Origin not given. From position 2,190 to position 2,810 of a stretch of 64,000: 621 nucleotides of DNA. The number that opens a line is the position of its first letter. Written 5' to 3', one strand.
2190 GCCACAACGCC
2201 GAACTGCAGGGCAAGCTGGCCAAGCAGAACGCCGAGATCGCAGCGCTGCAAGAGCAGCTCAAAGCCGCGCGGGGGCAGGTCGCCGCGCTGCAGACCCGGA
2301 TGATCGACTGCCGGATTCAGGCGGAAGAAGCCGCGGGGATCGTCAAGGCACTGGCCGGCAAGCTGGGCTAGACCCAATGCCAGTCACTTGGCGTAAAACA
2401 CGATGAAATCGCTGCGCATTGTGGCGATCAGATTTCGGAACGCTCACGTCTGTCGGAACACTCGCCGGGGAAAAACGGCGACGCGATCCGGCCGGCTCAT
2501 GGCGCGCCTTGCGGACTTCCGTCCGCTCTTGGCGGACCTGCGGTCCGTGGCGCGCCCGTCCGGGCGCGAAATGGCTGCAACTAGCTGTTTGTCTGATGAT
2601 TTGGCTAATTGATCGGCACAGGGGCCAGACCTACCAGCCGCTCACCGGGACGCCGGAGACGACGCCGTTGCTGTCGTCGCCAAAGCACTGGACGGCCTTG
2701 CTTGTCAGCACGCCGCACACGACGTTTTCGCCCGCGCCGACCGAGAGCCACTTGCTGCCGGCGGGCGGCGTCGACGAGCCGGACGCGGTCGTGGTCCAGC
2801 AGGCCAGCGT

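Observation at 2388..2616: A roughly 230-bp structured repeat sits 16 nt after a plus-strand stop codon at two separate loci, with conserved hairpin stems and variable loops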

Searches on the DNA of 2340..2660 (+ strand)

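Call 7: search_rna_families(source=window, start=2340, end=2660, threshold=evalue, max_evalue=10, show_alignments=3)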
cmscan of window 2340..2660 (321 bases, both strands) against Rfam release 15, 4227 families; matches with E-value up to 10: 3.
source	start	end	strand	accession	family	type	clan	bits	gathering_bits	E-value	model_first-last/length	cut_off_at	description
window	2522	2570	+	RF03170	c-di-GMP-II-GCG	Cis-reg; riboswitch;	CL00127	17.3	47.9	1.8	1-85/85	no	c-di-GMP-II-GCG riboswitch aptamer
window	2398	2456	+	RF02480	GlsR14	Gene; snRNA; snoRNA; CD-box;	-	11.4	90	3.2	1-68/68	no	Small nucleolar RNA GlsR14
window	2496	2585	+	RF02498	Atu_C3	Gene; sRNA;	-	10.8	100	5.4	1-156/156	no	Rhizobiales sRNA Atu_C3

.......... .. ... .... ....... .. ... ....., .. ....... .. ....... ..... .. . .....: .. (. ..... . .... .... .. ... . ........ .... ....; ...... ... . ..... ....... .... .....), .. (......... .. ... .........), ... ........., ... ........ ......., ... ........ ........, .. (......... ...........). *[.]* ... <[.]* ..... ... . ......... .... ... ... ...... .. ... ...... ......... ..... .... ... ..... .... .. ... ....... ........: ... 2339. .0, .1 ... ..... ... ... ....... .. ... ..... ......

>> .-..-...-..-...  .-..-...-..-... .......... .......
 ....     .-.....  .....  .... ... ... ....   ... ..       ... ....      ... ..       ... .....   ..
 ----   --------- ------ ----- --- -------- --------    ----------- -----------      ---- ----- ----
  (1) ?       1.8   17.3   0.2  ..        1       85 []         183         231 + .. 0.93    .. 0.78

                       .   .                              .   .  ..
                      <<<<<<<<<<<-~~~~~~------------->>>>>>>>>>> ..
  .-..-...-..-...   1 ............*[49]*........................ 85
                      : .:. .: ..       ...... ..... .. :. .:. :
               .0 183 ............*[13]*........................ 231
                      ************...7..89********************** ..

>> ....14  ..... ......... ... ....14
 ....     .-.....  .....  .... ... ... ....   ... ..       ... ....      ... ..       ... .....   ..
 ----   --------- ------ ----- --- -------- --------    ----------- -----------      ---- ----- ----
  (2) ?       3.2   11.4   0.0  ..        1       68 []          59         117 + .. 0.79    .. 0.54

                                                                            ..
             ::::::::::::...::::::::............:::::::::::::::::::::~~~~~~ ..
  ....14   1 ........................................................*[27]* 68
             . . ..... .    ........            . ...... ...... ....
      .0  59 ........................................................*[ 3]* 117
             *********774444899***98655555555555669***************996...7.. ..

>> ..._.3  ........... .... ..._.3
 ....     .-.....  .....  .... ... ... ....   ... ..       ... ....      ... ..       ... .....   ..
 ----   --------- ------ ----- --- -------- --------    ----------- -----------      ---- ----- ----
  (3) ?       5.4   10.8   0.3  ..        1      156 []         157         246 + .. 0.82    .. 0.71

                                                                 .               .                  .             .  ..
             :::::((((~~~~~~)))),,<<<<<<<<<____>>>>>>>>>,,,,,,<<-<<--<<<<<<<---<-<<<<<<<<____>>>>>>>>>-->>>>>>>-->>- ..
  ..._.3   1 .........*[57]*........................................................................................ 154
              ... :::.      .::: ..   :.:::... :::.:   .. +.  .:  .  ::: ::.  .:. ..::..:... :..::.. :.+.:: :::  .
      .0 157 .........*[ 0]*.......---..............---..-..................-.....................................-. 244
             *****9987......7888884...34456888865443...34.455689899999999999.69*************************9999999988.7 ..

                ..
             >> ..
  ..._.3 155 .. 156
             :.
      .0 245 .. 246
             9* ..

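Call 15: search_dna_similar(query=window:2388-2616:+, collection=plasmids, mode=distant)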
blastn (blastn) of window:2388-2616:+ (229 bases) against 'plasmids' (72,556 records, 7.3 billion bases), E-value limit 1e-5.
No match.

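Call 32: build_rna_model(alignment_id=A2)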
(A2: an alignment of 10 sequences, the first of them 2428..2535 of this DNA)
Model R1 built from alignment A2 (10 sequences, 112 columns); structure: RNAalifold consensus.
model positions 107; base pairs 21; branch points 2; effective number of sequences 2.21; information 0.59 bits per position. Calibrated on 0.2 Mb of random sequence (short: E-values are rough).
structure used (alignment columns):
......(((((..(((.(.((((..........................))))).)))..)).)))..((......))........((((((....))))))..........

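Call 33: search_with_rna_model(model_id=R1, sources=[window, L003, L004, L007, L010, L011, L012, L013, L015, L016, L019, L031, L036], max_evalue=10, show_alignments=0)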
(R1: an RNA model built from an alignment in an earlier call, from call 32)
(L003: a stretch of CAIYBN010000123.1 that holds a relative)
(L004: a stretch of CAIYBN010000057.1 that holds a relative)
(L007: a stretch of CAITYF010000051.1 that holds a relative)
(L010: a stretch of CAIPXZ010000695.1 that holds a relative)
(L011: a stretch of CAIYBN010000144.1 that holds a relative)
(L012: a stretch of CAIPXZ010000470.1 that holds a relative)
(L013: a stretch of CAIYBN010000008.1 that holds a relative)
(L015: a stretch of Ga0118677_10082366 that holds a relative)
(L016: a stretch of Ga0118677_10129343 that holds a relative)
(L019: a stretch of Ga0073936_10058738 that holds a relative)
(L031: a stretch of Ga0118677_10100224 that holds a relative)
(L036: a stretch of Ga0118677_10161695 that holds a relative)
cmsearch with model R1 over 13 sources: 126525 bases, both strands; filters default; matches with E-value up to 10: 41.
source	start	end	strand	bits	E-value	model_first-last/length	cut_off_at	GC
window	10557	10663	+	112.5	2.3e-23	1-107/107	no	0.64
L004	441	547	-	111.4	4e-23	1-107/107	no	0.64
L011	6040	6147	-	107.3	3.3e-22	1-107/107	no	0.69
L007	3735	3841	-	104.1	1.8e-21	1-107/107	no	0.72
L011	3851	3957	+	103.4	2.5e-21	1-107/107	no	0.65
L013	173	279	-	102.9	3.2e-21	1-107/107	no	0.68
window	2428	2535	+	102.4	4.2e-21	1-107/107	no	0.66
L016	8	115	+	102.4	4.2e-21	1-107/107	no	0.66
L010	3925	4032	-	97.8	4.5e-20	1-107/107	no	0.73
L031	2257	2364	+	93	5.2e-19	1-107/107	no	0.69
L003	4605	4712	+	86.1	1.8e-17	1-107/107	no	0.7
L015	412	518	+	82.8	1e-16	1-107/107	no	0.68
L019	1411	1517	-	82.8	1e-16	1-107/107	no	0.68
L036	1590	1664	+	66.7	4.1e-13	1-75/107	3'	0.68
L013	33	140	+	54.8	1.8e-10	1-107/107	no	0.69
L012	1213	1319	-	24.9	0.0009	1-107/107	no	0.72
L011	1254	1342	-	17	0.053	1-107/107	no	0.74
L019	2303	2407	-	16.1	0.085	1-107/107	no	0.58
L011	4434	4519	+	13.4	0.33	1-107/107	no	0.65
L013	4736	4823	-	13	0.41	1-107/107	no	0.73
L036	382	429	+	11.4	0.97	9-62/107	no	0.67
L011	936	1002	-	10.9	1.2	1-107/107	no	0.73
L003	1814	1917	-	9.6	2.4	1-107/107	no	0.72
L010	571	625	-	9.1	3.2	1-107/107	no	0.75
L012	551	668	-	8.8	3.7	1-107/107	no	0.69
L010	4646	4713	-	8.6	4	1-107/107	no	0.72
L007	5274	5312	-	7.9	5.7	16-55/107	no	0.79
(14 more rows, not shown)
